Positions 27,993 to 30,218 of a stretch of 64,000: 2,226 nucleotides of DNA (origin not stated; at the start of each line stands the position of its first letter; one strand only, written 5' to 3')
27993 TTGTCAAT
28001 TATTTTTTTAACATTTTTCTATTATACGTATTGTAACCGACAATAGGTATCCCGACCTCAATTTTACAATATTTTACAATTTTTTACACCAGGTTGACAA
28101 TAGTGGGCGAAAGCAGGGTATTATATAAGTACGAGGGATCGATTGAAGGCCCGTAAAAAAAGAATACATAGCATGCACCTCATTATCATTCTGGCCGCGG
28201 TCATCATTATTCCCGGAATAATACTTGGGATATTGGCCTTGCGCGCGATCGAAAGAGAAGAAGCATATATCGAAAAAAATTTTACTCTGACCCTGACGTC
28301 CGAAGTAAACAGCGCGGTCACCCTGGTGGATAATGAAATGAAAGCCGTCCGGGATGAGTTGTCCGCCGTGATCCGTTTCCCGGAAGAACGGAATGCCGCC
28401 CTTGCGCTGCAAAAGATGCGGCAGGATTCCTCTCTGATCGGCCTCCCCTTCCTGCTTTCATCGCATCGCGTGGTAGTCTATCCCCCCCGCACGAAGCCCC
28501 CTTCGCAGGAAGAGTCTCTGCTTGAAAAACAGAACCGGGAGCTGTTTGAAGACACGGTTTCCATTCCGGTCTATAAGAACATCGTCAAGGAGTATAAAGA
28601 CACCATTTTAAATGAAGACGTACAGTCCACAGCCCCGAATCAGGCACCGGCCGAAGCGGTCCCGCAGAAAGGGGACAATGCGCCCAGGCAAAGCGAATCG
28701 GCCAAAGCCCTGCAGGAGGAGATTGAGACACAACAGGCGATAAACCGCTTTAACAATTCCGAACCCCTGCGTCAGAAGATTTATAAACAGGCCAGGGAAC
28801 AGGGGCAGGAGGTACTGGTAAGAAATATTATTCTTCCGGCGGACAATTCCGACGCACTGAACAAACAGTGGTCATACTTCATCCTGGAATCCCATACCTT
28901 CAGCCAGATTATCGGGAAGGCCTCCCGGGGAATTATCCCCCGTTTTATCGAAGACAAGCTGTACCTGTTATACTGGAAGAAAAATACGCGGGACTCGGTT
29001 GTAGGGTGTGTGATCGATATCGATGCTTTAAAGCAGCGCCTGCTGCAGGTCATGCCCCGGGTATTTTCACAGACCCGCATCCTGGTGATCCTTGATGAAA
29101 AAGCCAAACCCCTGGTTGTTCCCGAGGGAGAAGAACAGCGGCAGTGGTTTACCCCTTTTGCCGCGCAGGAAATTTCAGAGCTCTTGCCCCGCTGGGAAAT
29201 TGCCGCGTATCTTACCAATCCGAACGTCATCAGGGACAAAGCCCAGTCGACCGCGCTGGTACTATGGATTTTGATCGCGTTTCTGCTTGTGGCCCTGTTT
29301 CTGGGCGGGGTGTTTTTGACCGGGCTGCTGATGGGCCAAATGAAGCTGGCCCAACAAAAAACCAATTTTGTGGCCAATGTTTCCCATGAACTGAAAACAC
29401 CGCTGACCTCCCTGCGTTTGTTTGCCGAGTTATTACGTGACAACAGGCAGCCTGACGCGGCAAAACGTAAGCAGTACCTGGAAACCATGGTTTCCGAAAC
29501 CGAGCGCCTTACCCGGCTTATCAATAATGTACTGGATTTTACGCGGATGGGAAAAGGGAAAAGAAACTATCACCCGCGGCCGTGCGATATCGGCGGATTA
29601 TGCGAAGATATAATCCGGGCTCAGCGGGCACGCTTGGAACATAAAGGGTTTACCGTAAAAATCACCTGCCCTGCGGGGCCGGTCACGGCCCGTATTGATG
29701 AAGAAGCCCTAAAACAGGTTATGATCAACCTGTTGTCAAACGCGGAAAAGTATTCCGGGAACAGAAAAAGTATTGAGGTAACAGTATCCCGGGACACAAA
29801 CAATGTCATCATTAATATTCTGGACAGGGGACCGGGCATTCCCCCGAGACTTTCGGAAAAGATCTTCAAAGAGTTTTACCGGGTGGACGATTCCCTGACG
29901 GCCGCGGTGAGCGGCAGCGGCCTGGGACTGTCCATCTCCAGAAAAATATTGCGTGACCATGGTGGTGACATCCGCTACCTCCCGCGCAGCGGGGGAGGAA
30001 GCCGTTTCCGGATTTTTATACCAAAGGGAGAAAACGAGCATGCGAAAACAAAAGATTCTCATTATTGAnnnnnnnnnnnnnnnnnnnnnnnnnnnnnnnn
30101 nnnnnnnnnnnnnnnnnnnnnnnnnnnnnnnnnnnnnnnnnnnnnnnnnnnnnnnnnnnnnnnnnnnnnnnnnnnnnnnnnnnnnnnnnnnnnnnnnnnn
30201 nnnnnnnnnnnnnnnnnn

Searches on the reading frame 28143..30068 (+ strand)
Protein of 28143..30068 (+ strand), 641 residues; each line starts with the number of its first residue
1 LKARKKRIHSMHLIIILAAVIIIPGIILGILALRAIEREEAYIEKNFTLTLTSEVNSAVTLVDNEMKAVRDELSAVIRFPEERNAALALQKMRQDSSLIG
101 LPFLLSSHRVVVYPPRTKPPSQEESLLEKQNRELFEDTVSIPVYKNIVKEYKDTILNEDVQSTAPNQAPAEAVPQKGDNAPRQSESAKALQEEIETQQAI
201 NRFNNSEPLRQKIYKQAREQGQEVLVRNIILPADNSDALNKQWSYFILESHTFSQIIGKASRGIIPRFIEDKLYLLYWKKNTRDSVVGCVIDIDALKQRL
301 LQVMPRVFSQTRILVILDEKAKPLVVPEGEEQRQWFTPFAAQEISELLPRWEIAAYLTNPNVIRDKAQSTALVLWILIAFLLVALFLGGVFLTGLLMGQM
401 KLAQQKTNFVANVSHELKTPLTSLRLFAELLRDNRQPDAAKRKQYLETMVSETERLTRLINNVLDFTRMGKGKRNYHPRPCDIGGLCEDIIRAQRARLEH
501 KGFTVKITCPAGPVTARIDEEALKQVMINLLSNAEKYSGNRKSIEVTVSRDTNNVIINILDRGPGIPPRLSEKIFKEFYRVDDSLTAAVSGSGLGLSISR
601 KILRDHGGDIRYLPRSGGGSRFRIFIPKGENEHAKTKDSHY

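Call 11: search_protein_families(library=pfam, proteins=[window:28173-30068:+], max_evalue=0.001)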
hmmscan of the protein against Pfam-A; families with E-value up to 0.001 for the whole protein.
window:28173-30068:+ (631 aa): 2 families
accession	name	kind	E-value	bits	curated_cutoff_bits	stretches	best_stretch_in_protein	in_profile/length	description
PF02518.31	HATPase_c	-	1.2e-26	93.8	26.4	1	509-618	2-109/111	Histidine kinase-, DNA gyrase B-, and HSP90-like ATPase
PF00512.31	HisKA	-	1.3e-22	80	26.9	1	395-461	1-65/66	His Kinase A (phospho-acceptor) domain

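Call 12: find_related_loci(query=window:28173-30068:+, collection=genome_contigs, flank=6000)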
Query window:28173-30068:+ (631 aa) in genome_contigs; peptide patterns used: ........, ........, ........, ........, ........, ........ (x = any residue, [..] = any of these).
118 stretches matched a pattern; 14 encode a relative of the query (tblastn E <= 1e-3); 14 distinct loci.
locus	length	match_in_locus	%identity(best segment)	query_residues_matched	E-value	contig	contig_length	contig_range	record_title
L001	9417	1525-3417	69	1-630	0e+0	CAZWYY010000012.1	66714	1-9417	MAG TPA_asm: uncultured Spirochaetaceae bacterium isolate SRP214966_co4_496 genome assembly, contig: NODE_181_length_667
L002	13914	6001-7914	66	1-630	0e+0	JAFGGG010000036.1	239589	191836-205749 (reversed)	MAG: Spirochaetales bacterium isolate Zod_Metabat.1377 k87_11256300, whole genome shotgun sequence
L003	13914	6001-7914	68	1-630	0e+0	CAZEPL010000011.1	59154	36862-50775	MAG TPA_asm: uncultured Spirochaetaceae bacterium isolate binchicken_co228_579 genome assembly, contig: NODE_507_length_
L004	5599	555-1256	36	391-620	1e-36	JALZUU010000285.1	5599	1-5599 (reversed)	MAG: Saprospiraceae bacterium isolate g2_MAG_00007 g2_MAG_00007_000000000285, whole genome shotgun sequence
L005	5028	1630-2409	28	347-614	3e-26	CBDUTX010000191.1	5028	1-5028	MAG TPA_asm: uncultured Desulfuromonadaceae bacterium isolate SRR22302359_concoct_24 genome assembly, contig: ERZ2507360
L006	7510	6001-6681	34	398-623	2e-24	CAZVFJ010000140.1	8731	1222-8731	MAG TPA_asm: uncultured Leptospirales bacterium isolate SRP192927_co3_21 genome assembly, contig: NODE_21373_length_8731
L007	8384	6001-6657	30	398-620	8e-23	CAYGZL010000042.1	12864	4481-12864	MAG TPA_asm: uncultured Anaerolineaceae bacterium isolate ERP119294_co2_361 genome assembly, contig: k141_735915, whole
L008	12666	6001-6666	29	396-617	4e-22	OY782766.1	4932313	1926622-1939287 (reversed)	MAG: Prolixibacteraceae bacterium isolate 5a39d30b-952b-42cf-b5cf-364178b4285b genome assembly, chromosome: 1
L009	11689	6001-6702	29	394-618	5e-22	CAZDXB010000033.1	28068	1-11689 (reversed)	MAG TPA_asm: uncultured Hyphomicrobiales bacterium isolate SRP141376_co1_185 genome assembly, contig: NODE_3849_length_2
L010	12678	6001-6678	26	396-617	5e-20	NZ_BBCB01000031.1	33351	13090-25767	Salidesulfovibrio brasiliensis JCM 12178, whole genome shotgun sequence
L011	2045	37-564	28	443-617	7e-17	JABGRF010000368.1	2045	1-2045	MAG: Candidatus Scalindua sp. isolate co234_bin73 NODE_83304_length_2045_cov_157.162312, whole genome shotgun sequence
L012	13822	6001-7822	25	400-621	4e-14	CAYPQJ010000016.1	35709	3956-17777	MAG TPA_asm: uncultured Desulfobacteraceae bacterium isolate binchicken_co51_216 genome assembly, contig: NODE_233_lengt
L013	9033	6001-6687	24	389-617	2e-12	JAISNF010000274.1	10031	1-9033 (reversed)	MAG: Planctomycetaceae bacterium isolate Im510_bin74 k119_1495102, whole genome shotgun sequence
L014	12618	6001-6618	24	413-617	6e-6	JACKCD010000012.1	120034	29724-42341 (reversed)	MAG: Ardenticatenaceae bacterium isolate HK-STAS-CHLO-38 HK-STAS-CHLO-38_12, whole genome shotgun sequence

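Call 19: find_homologous_proteins(query=window:28143-30068:+, max_evalue=1e-30)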
Query window:28143-30068:+ (641 aa): 1505 proteins with E <= 1e-30 among 8000 candidates; the best 120 are listed.
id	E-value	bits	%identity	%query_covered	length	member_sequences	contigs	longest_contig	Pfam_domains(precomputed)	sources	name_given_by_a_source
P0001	0.0e+0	1417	100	100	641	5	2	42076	PF02518.32,PF00512.32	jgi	-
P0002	4.4e-285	965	68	100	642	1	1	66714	PF02518.32,PF00512.32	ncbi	-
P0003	2.6e-277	939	68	98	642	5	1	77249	PF02518.32,PF00512.32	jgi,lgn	-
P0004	5.0e-275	932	66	100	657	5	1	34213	PF02518.32,PF00512.32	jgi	jgi:signal transduction histidine kinase/cell division septation protein DedD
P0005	8.0e-271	918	66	98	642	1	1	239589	PF02518.32,PF00512.32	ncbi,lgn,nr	ncbi:MAG: HAMP domain-containing histidine kinase [Spirochaetales bacterium]|nr:HAMP domain-containi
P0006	2.5e-268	910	66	98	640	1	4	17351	PF02518.32,PF00512.32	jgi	jgi:signal transduction histidine kinase/HPt (histidine-containing phosphotransfer) domain-containin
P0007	4.1e-265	899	66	95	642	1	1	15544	PF02518.32,PF00512.32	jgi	jgi:signal transduction histidine kinase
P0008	4.7e-257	872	61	100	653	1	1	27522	PF02518.32,PF00512.32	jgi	jgi:signal transduction histidine kinase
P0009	2.2e-183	629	53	70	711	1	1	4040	PF02518.32,PF00512.32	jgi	jgi:signal transduction histidine kinase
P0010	2.9e-183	629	54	69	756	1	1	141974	PF02518.32,PF00512.32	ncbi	ncbi:MAG: HAMP domain-containing sensor histidine kinase [Candidatus Eisenbacteria bacterium]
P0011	3.0e-182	625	54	69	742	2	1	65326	PF02518.32,PF00512.32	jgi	jgi:signal transduction histidine kinase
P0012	9.1e-179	614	49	73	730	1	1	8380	PF02518.32,PF00512.32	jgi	jgi:signal transduction histidine kinase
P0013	1.1e-178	614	44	97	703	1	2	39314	PF02518.32,PF00512.32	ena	-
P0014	1.2e-177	610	46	96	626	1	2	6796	PF02518.32,PF00512.32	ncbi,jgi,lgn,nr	ncbi:TPA: hypothetical protein DCX15_02125 [bacterium]|nr:hypothetical protein [bacterium]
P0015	5.5e-177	608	52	68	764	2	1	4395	PF02518.32,PF00512.32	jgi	jgi:signal transduction histidine kinase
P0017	1.6e-174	600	44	98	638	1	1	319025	PF02518.32,PF00512.32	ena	-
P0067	1.1e-164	567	41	98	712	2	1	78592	PF13581.13,PF02518.32,PF00512.32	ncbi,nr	ncbi:MAG: HAMP domain-containing histidine kinase [Spirochaetales bacterium]|nr:HAMP domain-containi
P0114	2.3e-159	550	44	96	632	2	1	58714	PF02518.32,PF00512.32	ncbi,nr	ncbi:MAG: HAMP domain-containing histidine kinase [Spirochaetales bacterium]|nr:HAMP domain-containi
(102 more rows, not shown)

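Call 20: find_encoding_contigs(protein=P0004, flank=4000, max_places=2)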
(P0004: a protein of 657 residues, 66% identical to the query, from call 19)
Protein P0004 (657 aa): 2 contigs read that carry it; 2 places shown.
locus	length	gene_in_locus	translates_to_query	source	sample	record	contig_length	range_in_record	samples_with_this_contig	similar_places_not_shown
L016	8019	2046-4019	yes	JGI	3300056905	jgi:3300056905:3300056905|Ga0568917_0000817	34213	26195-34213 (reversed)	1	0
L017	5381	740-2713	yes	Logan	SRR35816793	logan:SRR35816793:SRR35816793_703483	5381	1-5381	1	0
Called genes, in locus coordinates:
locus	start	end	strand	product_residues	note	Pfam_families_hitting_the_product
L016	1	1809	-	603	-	?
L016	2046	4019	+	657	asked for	PF00512:HisKA, PF02518:HATPase_c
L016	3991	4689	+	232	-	PF00072:Response_reg, PF00486:Trans_reg_C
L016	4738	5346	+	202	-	-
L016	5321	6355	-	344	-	PF00356:LacI, PF00532:Peripla_BP_1, PF13407:Peripla_BP_4, PF13377:Peripla_BP_3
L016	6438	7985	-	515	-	PF00089:Trypsin, PF13365:Trypsin_2, PF14685:PDZ_Tricorn (faint), PF00595:PDZ (weak), PF13180:PDZ_2, PF17820:PDZ_6, PF13180:PDZ_2, PF17820:PDZ_6 (weak), +1 more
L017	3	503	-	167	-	?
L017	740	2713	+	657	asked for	PF00512:HisKA, PF02518:HATPase_c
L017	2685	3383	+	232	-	PF00072:Response_reg, PF00486:Trans_reg_C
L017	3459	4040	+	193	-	-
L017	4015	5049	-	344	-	PF00356:LacI, PF00532:Peripla_BP_1, PF13407:Peripla_BP_4, PF13377:Peripla_BP_3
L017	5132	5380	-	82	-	?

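Call 21: find_encoding_contigs(protein=P0006, flank=4000, max_places=4)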
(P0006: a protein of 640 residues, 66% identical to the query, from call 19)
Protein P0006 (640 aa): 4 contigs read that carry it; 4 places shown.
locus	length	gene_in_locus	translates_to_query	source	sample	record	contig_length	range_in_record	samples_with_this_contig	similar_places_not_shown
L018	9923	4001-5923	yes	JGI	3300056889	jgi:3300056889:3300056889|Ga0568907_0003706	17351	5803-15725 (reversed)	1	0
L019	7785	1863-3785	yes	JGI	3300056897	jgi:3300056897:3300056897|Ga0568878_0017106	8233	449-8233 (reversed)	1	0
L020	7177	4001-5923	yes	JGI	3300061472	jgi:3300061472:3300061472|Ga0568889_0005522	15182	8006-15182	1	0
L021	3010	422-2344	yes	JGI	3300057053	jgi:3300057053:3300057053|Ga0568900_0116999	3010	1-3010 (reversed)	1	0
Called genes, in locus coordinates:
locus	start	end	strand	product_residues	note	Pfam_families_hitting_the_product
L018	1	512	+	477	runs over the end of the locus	-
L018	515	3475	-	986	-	PF04513:Baculo_PEP_C (faint), PF01442:Apolipoprotein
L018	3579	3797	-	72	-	-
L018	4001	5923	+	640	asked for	PF00512:HisKA, PF02518:HATPase_c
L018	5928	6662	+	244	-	PF00072:Response_reg, PF00486:Trans_reg_C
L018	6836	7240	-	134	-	PF11731:Cdd1 (faint), PF14520:HHH_5 (faint), PF21999:IMS_HHH_1 (faint), PF14229:DUF4332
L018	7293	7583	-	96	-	-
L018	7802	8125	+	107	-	-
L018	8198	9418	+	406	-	PF00515:TPR_1 (faint), PF07719:TPR_2 (faint), PF13428:TPR_14 (faint), PF14559:TPR_19 (faint)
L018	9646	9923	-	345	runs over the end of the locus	PF07603:Lcl_C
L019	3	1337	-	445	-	?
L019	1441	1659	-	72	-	-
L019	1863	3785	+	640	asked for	PF00512:HisKA, PF02518:HATPase_c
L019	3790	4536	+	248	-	-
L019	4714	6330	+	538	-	PF13181:TPR_8 (faint), PF00515:TPR_1 (faint), PF07719:TPR_2 (faint), PF13428:TPR_14 (faint)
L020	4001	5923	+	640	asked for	PF00512:HisKA, PF02518:HATPase_c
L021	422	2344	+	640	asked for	PF00512:HisKA, PF02518:HATPase_c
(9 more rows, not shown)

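Call 22: find_encoding_contigs(protein=P0007, flank=4000, max_places=2)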
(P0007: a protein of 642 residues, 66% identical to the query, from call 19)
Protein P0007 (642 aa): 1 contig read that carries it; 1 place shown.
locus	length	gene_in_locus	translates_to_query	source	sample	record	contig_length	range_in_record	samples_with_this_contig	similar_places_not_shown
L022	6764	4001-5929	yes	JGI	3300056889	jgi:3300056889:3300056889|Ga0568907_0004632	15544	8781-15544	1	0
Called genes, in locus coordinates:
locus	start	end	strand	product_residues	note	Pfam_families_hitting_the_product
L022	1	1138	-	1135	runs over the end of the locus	PF04513:Baculo_PEP_C (faint), PF01442:Apolipoprotein (weak)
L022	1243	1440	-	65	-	-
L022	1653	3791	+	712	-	PF13606:Ank_3 (faint), PF13857:Ank_5 (faint), PF00023:Ank (faint), PF12796:Ank_2, PF13637:Ank_4 (weak), PF12796:Ank_2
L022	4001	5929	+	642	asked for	PF00512:HisKA, PF02518:HATPase_c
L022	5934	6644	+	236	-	PF00072:Response_reg, PF00486:Trans_reg_C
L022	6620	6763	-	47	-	?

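Call 23: find_encoding_contigs(protein=P0008, flank=4000, max_places=2)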
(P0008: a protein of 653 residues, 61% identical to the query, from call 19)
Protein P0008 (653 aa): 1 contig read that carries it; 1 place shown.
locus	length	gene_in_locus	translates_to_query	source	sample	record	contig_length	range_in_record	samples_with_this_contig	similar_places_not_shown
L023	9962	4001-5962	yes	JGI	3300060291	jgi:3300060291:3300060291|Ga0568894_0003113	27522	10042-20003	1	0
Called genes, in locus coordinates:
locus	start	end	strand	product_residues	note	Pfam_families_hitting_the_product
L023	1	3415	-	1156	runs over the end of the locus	-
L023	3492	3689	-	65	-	-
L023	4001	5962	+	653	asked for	PF00512:HisKA, PF02518:HATPase_c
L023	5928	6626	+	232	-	PF00072:Response_reg, PF23198:PDE8A_N (weak), PF00486:Trans_reg_C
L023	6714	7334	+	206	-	-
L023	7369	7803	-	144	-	PF13377:Peripla_BP_3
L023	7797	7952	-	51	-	-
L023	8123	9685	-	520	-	PF00089:Trypsin, PF13365:Trypsin_2, PF00595:PDZ (faint), PF13180:PDZ_2, PF17820:PDZ_6 (weak), PF13180:PDZ_2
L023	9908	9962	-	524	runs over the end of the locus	PF16736:sCache_like (faint), PF00672:HAMP (weak), PF00512:HisKA, PF02518:HATPase_c, PF14501:HATPase_c_5 (weak)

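Call 28: find_encoding_contigs(protein=P0114, flank=3000, max_places=1)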
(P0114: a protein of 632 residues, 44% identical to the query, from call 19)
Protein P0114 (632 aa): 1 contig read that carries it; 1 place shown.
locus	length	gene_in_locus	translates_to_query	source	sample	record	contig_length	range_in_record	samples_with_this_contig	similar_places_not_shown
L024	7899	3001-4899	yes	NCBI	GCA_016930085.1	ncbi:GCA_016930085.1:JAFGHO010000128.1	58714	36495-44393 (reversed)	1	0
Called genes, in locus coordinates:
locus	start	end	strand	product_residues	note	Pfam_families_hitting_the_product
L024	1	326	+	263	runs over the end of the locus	PF08840:BAAT_C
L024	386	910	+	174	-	PF12867:DinB_2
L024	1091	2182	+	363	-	-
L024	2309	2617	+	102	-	-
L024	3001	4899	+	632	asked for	PF00512:HisKA, PF02518:HATPase_c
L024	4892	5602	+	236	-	PF00072:Response_reg, PF00486:Trans_reg_C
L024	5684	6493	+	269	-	PF04542:Sigma70_r2, PF08281:Sigma70_r4_2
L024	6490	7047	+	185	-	-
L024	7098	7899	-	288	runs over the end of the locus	PF00583:Acetyltransf_1, PF13673:Acetyltransf_10 (weak), PF13508:Acetyltransf_7, PF08445:FR47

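Call 29: find_encoding_contigs(protein=P0067, flank=3000, max_places=1)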
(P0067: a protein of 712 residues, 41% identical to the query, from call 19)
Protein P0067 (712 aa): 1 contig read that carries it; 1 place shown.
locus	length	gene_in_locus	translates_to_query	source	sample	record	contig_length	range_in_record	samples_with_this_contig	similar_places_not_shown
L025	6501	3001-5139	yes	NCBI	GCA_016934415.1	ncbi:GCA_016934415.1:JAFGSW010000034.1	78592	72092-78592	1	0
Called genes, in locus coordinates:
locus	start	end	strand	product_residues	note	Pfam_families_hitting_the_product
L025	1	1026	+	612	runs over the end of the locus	PF00324:AA_permease, PF13520:AA_permease_2, PF00359:PTS_EIIA_2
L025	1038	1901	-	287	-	PF00491:Arginase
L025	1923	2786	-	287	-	PF01048:PNP_UDP_1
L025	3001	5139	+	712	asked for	PF00512:HisKA, PF13581:HATPase_c_2 (weak), PF02518:HATPase_c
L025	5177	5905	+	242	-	PF00072:Response_reg, PF00486:Trans_reg_C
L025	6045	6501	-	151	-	PF25059:FN3_DSCAM-DSCAML_C (faint), PF24489:Ig_J_second (faint), PF00041:fn3 (weak)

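Call 30: find_encoding_contigs(protein=P0017, flank=3000, max_places=1)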
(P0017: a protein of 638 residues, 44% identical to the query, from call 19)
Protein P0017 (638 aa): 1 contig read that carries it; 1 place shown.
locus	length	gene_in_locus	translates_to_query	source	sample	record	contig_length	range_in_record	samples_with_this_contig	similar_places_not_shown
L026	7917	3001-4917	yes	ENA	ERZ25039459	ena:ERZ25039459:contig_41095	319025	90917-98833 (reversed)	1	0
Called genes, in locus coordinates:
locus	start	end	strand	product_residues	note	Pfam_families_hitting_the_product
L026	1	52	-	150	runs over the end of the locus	-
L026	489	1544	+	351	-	PF20208:ARPP-1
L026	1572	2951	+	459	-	PF00092:VWA, PF13519:VWA_2, PF13768:VWA_3 (weak)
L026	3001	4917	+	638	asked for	PF00512:HisKA, PF02518:HATPase_c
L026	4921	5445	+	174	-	PF00072:Response_reg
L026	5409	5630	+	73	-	PF00486:Trans_reg_C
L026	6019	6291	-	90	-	-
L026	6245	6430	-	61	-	-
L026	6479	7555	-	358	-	PF04015:DUF362, PF13183:Fer4_8 (faint), PF00037:Fer4, PF12797:Fer4_2 (weak), PF13237:Fer4_10, PF12838:Fer4_7, PF13187:Fer4_9, PF25160:LdpA_Fe-S-bd (weak), +4 more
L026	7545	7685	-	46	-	-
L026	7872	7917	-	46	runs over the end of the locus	-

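Call 31: find_encoding_contigs(protein=P0013, flank=3000, max_places=1)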
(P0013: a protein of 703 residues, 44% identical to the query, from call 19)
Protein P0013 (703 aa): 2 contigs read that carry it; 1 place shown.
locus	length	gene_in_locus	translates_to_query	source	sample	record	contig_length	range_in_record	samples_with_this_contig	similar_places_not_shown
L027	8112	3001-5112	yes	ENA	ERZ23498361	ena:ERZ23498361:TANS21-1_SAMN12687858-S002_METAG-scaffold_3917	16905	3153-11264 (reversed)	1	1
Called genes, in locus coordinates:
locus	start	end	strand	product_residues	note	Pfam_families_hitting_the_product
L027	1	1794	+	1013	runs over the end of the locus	PF00873:ACR_tran, PF02355:SecD_SecF_C (weak), PF03176:MMPL (weak)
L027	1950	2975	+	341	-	PF20208:ARPP-1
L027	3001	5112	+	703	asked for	PF00512:HisKA, PF02518:HATPase_c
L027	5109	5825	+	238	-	PF00072:Response_reg, PF00486:Trans_reg_C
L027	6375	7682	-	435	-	PF00557:Peptidase_M24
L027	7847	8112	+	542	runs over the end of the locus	PF13439:Glyco_transf_4, PF13579:Glyco_trans_4_4, PF00534:Glycos_transf_1 (weak), PF20706:GT4-conflict (weak), PF13692:Glyco_trans_1_4 (weak), PF00534:Glycos_transf_1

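Call 33: find_encoding_contigs(protein=P0001, flank=3000, max_places=4)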
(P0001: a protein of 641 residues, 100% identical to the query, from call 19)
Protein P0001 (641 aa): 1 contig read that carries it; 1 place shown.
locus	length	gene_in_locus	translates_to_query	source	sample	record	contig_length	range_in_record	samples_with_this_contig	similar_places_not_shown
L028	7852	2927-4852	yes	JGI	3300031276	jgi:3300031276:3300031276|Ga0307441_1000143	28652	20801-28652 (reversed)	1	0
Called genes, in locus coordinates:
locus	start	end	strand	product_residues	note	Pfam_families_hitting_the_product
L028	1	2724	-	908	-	?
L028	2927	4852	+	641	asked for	PF00512:HisKA, PF02518:HATPase_c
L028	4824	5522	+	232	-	PF00072:Response_reg, PF00486:Trans_reg_C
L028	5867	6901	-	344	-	PF00356:LacI, PF00532:Peripla_BP_1, PF13407:Peripla_BP_4, PF13377:Peripla_BP_3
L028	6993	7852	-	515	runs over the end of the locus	PF00089:Trypsin, PF13365:Trypsin_2, PF00595:PDZ (faint), PF13180:PDZ_2, PF04495:GRASP55_65 (faint), PF17820:PDZ_6 (weak), PF13180:PDZ_2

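Call 35: search_protein_families(library=ncbifam, proteins=[window:28143-30068:+], max_evalue=0.00001)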
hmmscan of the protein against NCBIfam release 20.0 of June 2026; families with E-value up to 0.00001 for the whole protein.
window:28143-30068:+ (641 aa): 81 families (the best 25 are shown)
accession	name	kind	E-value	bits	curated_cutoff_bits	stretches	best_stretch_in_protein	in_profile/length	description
NF046044.1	PnpS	equivalog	6.9e-58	196.5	400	1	401-627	165-390/390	two-component system histidine kinase PnpS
NF033092.0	HK_WalK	equivalog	4.9e-57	193.8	725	1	399-627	365-593/594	cell wall metabolism sensor histidine kinase WalK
TIGR02966.1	phoR_proteo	equivalog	3.8e-51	174.1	334.2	1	401-625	109-332/333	phosphate regulon sensor histidine kinase PhoR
NF047874.1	MASE3_PAS_HK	subfamily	1.4e-48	166.2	560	1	396-636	388-633/655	MASE3 domain-containing sensor histidine kinase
NF040691.1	MtrAB_MtrB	equivalog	4e-43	148.2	450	1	402-633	267-497/507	MtrAB system histidine kinase MtrB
NF033091.0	HK_VanS_ACDEFG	equivalog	2.2e-40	138.6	400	1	404-611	72-278/293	vancomycin resistance histidine kinase VanS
NF008312.0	PRK11100.1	equivalog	4.7e-38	131.2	356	1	407-627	257-473/477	two-component system sensor histidine kinase CreC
NF041735.1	hist_kin_RppB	equivalog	2.9e-37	128.5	400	1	365-627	174-438/438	two-component system sensor histidine kinase RppB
NF045900.1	HisKinCpxALeg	equivalog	8.3e-37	127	800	1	402-627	227-450/451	two-component system sensor histidine kinase CpxA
NF006800.0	PRK09303.1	equivalog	2.5e-36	125.4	342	1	404-627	149-376/383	histidine kinase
TIGR02956.1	TMAO_torS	equivalog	3.2e-36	124.8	676.5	1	404-636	462-690/967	TMAO reductase system sensor histidine kinase/response regulator TorS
NF008468.0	PRK11360.1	equivalog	3.9e-36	124.6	646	1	408-633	398-613/616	two-component system sensor histidine kinase AtoS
NF012163.2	BaeS_SmeS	equivalog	1.5e-35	123.1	500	1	404-624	238-454/457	sensor histidine kinase efflux regulator BaeS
NF007007.0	PRK09470.1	equivalog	3.4e-35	121.9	486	1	402-627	241-458/463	envelope stress sensor histidine kinase CpxA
TIGR01386.1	cztS_silS_copS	subfamily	1.3e-34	120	292.55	1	404-624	239-454/457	heavy metal sensor histidine kinase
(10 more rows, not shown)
